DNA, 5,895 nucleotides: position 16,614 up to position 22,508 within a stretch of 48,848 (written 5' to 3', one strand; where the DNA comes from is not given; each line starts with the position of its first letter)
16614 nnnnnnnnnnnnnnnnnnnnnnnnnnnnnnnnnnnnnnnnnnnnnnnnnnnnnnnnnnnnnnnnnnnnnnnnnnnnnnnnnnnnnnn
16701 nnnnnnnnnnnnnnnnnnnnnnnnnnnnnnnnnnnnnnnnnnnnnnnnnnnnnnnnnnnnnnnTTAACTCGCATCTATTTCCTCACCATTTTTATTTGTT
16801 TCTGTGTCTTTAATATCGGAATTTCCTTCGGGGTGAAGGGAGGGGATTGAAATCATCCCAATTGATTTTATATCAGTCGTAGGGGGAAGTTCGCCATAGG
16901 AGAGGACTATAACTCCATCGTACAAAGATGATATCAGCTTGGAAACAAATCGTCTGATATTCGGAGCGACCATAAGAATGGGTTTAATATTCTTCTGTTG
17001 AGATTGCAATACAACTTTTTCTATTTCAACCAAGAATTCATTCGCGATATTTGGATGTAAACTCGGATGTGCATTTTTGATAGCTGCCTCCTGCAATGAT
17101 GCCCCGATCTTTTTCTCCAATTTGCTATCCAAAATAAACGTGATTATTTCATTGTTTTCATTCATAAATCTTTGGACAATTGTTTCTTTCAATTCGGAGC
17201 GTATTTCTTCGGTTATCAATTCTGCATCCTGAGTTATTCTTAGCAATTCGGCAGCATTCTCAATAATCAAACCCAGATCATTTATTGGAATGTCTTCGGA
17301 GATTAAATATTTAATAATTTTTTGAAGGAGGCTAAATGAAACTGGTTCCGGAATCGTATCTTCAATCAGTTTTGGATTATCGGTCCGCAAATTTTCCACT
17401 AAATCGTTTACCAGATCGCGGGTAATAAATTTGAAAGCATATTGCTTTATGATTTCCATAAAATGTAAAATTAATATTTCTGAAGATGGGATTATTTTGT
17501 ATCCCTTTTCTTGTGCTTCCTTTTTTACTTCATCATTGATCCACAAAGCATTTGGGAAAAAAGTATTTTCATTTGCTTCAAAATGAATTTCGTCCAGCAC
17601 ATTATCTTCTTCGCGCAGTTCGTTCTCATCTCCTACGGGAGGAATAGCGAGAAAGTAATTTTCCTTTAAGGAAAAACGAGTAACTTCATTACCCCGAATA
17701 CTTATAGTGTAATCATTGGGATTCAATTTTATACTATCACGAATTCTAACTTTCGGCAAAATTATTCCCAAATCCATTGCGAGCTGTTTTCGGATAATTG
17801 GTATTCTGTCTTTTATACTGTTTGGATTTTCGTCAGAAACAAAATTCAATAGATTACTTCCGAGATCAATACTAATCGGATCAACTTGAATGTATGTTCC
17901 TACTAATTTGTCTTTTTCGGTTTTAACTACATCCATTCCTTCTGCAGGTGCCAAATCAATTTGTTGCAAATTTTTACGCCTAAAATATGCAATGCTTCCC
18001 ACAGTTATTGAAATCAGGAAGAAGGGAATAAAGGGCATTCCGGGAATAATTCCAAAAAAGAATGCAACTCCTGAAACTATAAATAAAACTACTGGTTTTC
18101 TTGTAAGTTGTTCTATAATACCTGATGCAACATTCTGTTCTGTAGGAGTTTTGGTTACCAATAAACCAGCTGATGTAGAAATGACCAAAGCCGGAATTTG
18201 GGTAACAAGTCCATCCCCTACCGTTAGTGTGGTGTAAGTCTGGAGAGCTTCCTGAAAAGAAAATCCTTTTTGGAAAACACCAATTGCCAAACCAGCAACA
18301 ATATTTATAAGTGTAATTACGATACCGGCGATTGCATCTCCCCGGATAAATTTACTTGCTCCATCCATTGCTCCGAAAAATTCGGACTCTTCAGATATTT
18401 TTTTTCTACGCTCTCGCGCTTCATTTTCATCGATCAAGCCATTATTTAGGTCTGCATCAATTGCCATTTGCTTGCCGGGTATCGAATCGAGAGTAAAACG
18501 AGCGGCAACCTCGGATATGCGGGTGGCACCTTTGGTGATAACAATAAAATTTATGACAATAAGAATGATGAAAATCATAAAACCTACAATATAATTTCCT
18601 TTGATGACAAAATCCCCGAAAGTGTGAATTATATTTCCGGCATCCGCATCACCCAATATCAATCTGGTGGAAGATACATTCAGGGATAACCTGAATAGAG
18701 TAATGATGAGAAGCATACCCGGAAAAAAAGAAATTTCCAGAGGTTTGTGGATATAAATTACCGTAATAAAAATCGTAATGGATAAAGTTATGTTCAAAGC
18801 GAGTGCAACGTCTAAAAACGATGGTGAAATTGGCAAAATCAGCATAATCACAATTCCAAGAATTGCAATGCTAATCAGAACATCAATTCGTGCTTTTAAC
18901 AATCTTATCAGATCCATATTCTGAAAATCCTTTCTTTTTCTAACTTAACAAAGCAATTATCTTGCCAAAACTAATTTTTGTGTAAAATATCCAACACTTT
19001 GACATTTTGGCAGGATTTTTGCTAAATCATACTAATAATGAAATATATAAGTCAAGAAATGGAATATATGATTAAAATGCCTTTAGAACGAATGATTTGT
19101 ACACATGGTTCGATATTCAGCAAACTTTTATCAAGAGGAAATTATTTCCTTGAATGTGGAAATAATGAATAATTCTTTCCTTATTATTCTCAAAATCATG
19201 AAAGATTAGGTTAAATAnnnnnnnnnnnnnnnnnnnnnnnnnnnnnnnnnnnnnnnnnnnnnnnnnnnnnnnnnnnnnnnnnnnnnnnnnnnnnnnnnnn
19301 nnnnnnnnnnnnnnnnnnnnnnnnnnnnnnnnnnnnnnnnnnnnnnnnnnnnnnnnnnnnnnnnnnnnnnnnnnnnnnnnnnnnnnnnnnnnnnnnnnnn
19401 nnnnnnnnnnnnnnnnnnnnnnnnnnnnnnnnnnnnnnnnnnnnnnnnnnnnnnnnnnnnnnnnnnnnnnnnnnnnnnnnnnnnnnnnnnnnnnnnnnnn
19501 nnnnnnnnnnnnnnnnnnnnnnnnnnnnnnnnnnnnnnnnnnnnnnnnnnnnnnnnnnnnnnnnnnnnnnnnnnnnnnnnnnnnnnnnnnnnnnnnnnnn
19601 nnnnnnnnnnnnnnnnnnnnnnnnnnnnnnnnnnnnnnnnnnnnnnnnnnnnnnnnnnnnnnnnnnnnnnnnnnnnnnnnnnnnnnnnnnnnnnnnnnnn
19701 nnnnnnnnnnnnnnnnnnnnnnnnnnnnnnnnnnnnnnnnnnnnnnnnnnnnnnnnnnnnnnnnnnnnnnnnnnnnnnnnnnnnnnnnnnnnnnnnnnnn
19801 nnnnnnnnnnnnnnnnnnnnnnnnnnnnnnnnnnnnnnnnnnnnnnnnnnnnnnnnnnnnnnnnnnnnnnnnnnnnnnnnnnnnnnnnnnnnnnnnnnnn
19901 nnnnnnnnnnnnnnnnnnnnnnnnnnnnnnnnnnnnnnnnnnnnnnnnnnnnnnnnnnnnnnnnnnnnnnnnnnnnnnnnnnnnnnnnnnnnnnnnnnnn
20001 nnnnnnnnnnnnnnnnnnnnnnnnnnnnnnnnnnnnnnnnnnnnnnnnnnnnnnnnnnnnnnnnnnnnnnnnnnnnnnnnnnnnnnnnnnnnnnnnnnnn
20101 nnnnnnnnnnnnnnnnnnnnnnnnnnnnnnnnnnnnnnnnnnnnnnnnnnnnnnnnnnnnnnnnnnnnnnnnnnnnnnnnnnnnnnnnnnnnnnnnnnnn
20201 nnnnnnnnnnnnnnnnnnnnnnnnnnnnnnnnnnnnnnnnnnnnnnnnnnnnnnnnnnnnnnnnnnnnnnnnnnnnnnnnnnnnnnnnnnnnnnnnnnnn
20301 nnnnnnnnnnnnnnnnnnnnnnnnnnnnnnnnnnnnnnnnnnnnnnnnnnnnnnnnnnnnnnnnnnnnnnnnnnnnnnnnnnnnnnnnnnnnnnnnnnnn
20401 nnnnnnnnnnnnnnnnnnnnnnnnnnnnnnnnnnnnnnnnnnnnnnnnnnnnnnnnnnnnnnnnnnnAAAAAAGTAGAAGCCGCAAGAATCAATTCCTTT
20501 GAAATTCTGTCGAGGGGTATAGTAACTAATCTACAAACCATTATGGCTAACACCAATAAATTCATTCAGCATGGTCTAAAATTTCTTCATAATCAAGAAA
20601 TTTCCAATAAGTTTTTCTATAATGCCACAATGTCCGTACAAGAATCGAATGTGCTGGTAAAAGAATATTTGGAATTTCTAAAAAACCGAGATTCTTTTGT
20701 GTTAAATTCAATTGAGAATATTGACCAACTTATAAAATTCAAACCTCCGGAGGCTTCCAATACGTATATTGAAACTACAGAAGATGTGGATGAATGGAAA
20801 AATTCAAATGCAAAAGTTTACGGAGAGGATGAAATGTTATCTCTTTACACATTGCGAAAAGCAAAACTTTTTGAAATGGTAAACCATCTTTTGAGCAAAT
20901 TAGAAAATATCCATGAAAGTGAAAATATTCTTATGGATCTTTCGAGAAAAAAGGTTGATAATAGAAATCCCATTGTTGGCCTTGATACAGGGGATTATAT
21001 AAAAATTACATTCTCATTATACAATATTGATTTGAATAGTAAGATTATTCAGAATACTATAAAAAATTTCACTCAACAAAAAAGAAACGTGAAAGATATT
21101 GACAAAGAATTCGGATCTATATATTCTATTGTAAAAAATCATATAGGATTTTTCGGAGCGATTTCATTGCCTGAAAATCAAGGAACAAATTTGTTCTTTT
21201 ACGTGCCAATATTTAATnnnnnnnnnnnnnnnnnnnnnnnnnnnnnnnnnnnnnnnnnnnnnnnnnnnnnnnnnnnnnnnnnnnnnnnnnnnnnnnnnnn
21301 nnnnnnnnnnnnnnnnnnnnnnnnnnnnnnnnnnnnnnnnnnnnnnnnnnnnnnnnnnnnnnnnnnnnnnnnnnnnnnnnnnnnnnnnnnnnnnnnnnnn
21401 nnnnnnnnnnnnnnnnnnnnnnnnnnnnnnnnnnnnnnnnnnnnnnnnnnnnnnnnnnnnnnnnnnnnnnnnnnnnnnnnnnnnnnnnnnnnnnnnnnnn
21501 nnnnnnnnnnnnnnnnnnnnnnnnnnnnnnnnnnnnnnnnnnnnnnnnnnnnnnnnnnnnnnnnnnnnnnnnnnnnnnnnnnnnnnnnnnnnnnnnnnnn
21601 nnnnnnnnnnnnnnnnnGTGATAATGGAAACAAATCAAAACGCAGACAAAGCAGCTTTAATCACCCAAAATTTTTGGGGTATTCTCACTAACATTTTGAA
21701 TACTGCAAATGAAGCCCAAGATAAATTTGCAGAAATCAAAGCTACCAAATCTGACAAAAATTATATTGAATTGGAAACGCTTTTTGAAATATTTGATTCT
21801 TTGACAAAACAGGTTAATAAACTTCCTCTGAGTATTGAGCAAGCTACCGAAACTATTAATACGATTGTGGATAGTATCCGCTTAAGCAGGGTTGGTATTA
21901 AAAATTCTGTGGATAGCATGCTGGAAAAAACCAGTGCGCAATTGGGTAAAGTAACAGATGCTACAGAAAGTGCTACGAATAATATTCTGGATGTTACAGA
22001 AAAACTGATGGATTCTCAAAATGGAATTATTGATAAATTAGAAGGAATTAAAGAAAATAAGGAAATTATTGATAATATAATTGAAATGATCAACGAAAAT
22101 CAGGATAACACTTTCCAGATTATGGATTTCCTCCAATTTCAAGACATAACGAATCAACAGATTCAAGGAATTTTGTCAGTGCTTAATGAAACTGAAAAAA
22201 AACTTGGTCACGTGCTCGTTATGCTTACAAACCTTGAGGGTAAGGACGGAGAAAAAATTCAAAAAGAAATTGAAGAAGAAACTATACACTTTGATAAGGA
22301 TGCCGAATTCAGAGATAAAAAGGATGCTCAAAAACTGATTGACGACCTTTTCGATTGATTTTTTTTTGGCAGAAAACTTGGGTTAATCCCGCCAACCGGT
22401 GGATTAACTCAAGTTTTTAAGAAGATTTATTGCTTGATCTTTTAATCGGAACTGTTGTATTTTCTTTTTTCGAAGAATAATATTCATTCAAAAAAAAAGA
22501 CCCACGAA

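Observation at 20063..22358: His-less PAS pseudo-histidine-kinase co-transcribed with cheY and a CheZ-type phosphatase, with no cheA/cheW nearby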

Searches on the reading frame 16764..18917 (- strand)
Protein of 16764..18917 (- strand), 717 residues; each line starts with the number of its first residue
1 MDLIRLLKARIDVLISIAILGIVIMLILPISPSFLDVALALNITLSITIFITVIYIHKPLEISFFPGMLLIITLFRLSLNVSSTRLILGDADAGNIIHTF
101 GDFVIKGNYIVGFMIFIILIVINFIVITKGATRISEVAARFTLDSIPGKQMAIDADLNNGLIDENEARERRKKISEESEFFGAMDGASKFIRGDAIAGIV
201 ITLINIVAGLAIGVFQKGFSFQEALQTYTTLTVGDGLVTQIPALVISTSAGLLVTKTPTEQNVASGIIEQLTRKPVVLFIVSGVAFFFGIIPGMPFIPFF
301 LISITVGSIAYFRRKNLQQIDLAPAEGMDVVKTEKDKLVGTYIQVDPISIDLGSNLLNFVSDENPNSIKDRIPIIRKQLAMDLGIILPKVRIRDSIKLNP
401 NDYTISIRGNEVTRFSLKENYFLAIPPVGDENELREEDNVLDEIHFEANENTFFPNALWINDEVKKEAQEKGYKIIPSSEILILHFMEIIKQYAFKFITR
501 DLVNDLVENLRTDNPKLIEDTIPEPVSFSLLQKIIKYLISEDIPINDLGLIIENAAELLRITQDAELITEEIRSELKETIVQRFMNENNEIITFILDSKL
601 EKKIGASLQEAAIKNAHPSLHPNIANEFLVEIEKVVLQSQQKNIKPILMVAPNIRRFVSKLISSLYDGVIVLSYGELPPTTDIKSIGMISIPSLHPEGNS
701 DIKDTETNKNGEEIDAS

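Call 11: search_protein_families(library=pfam, proteins=[window:16764-18917:-], max_evalue=0.0001)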
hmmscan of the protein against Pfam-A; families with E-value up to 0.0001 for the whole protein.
window:16764-18917:- (717 aa): 1 family
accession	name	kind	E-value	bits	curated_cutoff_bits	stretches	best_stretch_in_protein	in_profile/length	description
PF00771.25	FHIPEP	-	1.6e-230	767.5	29.1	1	22-680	1-655/657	FHIPEP family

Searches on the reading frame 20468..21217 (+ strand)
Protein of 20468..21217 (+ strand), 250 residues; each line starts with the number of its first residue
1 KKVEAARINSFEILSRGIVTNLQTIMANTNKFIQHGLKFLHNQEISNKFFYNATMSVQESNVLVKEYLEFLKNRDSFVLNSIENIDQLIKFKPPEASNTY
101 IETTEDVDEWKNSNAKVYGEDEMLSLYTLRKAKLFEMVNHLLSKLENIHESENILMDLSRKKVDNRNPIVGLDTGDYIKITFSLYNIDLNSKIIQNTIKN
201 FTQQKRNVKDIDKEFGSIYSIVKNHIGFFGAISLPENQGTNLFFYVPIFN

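Call 41: search_solved_structures(query=A4, max_evalue=1, show_alignments=2)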
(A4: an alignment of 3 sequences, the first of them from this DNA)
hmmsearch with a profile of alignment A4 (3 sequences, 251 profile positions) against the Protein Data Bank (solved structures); distinct sequences matched with E-value up to 1: 17.
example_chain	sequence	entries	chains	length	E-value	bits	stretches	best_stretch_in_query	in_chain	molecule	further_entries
8t71_A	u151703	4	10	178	0.45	13.1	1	115-209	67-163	GTPase KRas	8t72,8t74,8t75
8jgd_A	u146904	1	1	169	0.46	13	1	115-204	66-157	GTPase KRas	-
8jhl_A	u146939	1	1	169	0.46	13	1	115-204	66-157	GTPase KRas, N-terminally processed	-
8blr_A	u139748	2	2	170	0.47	13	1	115-204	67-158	GTPase KRas, N-terminally processed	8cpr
9dmm_A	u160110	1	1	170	0.5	12.9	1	114-167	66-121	Isoform 2B of GTPase KRas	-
7vvb_A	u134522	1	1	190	0.52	12.8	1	115-209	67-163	GTPase KRas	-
9hmr_A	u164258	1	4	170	0.56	12.7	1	115-167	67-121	Isoform 2B of GTPase KRas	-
6pq3_A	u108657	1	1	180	0.64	12.6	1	105-173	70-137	GTPase KRas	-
9g0y_A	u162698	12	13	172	0.69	12.4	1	115-203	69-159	GTPase KRas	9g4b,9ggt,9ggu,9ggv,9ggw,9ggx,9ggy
9c3z_A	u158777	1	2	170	0.77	12.3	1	111-169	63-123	Isoform 2B of GTPase KRas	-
4pzy_A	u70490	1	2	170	0.85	12.1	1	112-167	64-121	K-Ras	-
9c3r_A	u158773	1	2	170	0.91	12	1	114-169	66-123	Isoform 2B of GTPase KRas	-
11qe_A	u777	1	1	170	0.98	11.9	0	114-169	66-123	Isoform 2B of GTPase KRas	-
9c41_A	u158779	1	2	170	0.98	11.9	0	114-169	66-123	Isoform 2B of GTPase KRas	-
6mta_A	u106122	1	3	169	0.99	11.9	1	114-169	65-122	GTPase KRas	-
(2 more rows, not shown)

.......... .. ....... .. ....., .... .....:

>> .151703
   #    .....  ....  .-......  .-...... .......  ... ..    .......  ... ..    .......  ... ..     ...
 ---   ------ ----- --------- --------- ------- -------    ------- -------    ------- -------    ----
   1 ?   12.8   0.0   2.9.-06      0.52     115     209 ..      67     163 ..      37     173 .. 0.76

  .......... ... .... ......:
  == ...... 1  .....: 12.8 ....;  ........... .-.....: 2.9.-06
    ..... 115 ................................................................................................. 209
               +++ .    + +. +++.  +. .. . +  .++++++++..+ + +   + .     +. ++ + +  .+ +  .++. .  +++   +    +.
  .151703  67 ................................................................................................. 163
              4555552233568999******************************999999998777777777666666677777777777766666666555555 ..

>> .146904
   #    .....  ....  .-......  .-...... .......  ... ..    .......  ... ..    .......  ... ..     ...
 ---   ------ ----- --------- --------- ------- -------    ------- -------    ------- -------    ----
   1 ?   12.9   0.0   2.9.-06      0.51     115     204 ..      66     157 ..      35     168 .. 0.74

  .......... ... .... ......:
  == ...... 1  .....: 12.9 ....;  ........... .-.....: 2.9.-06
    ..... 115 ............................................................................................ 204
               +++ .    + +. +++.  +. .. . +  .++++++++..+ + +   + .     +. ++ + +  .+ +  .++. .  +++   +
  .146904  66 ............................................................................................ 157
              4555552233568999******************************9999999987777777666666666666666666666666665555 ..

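Call 76: search_protein_families(library=pfam, alignment_id=A4, max_evalue=10)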
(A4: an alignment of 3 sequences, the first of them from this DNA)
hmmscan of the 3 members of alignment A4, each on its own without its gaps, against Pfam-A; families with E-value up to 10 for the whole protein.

A. member 1, seq(250 aa): 3 families
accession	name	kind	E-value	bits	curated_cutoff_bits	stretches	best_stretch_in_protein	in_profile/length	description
PF25327.1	UBL_ZFAND1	-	0.073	13.7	27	1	111-154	22-63/69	ZFAND1-like ubiquitin-like domain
PF10363.15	RTP1_C1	-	0.1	13.1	25.9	1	56-103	34-82/112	Required for nuclear transport of RNA pol II C-terminus 1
PF06920.19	DHR-2_Lobe_A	-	0.16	12.7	26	1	34-152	18-132/154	DHR-2, Lobe A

B. families by the number of members that match (of 3 scanned): 4 families
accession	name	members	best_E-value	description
PF25327.1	UBL_ZFAND1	1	0.073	ZFAND1-like ubiquitin-like domain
PF10363.15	RTP1_C1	1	0.1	Required for nuclear transport of RNA pol II C-terminus 1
PF06920.19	DHR-2_Lobe_A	1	0.16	DHR-2, Lobe A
PF00874.25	PRD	1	1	PRD domain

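Call 82: find_related_loci(query=A4, collection=metagenome_contigs, flank=8000)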
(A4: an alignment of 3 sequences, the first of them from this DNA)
Query A4 (250 aa) in metagenome_contigs; peptide patterns used: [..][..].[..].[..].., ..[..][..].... (x = any residue, [..] = any of these).
600 stretches matched a pattern (row limit reached: there are more); 1 encode a relative of the query (tblastn E <= 1e-3); 1 distinct loci.
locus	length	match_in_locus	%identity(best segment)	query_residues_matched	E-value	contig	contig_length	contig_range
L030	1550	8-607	42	48-249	2e-47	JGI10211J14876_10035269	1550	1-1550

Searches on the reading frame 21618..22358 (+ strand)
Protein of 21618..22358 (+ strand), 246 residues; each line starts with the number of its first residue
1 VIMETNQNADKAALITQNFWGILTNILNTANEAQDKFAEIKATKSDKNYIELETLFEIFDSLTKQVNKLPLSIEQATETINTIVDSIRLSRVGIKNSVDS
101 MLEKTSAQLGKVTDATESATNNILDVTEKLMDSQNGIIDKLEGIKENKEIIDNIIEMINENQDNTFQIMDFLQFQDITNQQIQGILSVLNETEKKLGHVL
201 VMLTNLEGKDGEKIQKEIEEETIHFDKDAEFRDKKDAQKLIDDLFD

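Call 3: search_protein_families(library=pfam, proteins=[window:21618-22358:+], max_evalue=1)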
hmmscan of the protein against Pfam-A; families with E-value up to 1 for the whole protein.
window:21618-22358:+ (246 aa): 6 families
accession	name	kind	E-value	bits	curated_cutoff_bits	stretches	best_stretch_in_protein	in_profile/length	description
PF04344.18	CheZ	-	2.6e-05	24.6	30.7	2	145-245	98-198/203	Chemotaxis phosphatase, CheZ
PF20117.4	DUF6507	-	0.017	16.1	25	1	52-133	15-94/120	Family of unknown function (DUF6507)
PF05478.16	Prominin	-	0.096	11.2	34.3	1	13-227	198-407/799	Prominin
PF12462.13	Helicase_IV_N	-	0.14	12.5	24.5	1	28-86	99-157/163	DNA helicase IV / RNA helicase N terminal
PF09290.16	AcetDehyd-dimer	-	0.39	11.4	26.6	1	93-162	36-105/138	Prokaryotic acetaldehyde dehydrogenase, dimerisation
PF08066.17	PMC2NT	-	0.59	11.2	23.3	0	61-112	35-89/91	PMC2NT (NUC016) domain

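Call 4: search_protein_families(library=ncbifam, proteins=[window:21618-22358:+], max_evalue=1)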
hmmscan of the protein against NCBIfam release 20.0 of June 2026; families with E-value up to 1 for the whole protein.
window:21618-22358:+ (246 aa): 6 families
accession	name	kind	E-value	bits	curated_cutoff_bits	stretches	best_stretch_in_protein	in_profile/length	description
NF053729.1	c-di-GMP_motif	domain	0.0091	15.8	38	1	177-203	12-38/53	cyclic di-GMP-binding domain-containing protein, MshE-related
NF008368.0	PRK11166.1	equivalog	0.013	15.3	257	1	114-209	83-179/217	protein phosphatase CheZ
NF047515.1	SpiroCoCo_C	equivalog_domain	0.021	14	125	1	42-120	158-238/313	SpiroCoCo family coiled-coil protein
NF041271.1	Phos_CheZ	equivalog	0.023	14.2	350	1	143-191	142-193/242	protein phosphatase CheZ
NF011499.0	PRK14908.1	equivalog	0.044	12.2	1244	1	13-173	835-995/998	glycine--tRNA ligase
NF006722.0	PRK09260.1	equivalog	0.16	11.2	429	1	95-163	42-109/289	3-hydroxyacyl-CoA dehydrogenase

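Call 60: search_solved_structures(query=A5, max_evalue=10, show_alignments=2)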
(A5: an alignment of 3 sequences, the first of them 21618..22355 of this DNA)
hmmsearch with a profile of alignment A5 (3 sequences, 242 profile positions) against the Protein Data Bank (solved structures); distinct sequences matched with E-value up to 10: 3.
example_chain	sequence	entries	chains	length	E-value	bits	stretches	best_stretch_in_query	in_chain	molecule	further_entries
1l4a_B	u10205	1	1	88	0.0026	20.6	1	18-91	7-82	S-SYNTAXIN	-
7jh6_A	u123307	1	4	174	0.042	16.7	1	28-126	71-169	Two-domain di-Zn(II) and porphyrin-binding protein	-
1kmi_Z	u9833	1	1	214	0.047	16.5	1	162-242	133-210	Chemotaxis protein cheZ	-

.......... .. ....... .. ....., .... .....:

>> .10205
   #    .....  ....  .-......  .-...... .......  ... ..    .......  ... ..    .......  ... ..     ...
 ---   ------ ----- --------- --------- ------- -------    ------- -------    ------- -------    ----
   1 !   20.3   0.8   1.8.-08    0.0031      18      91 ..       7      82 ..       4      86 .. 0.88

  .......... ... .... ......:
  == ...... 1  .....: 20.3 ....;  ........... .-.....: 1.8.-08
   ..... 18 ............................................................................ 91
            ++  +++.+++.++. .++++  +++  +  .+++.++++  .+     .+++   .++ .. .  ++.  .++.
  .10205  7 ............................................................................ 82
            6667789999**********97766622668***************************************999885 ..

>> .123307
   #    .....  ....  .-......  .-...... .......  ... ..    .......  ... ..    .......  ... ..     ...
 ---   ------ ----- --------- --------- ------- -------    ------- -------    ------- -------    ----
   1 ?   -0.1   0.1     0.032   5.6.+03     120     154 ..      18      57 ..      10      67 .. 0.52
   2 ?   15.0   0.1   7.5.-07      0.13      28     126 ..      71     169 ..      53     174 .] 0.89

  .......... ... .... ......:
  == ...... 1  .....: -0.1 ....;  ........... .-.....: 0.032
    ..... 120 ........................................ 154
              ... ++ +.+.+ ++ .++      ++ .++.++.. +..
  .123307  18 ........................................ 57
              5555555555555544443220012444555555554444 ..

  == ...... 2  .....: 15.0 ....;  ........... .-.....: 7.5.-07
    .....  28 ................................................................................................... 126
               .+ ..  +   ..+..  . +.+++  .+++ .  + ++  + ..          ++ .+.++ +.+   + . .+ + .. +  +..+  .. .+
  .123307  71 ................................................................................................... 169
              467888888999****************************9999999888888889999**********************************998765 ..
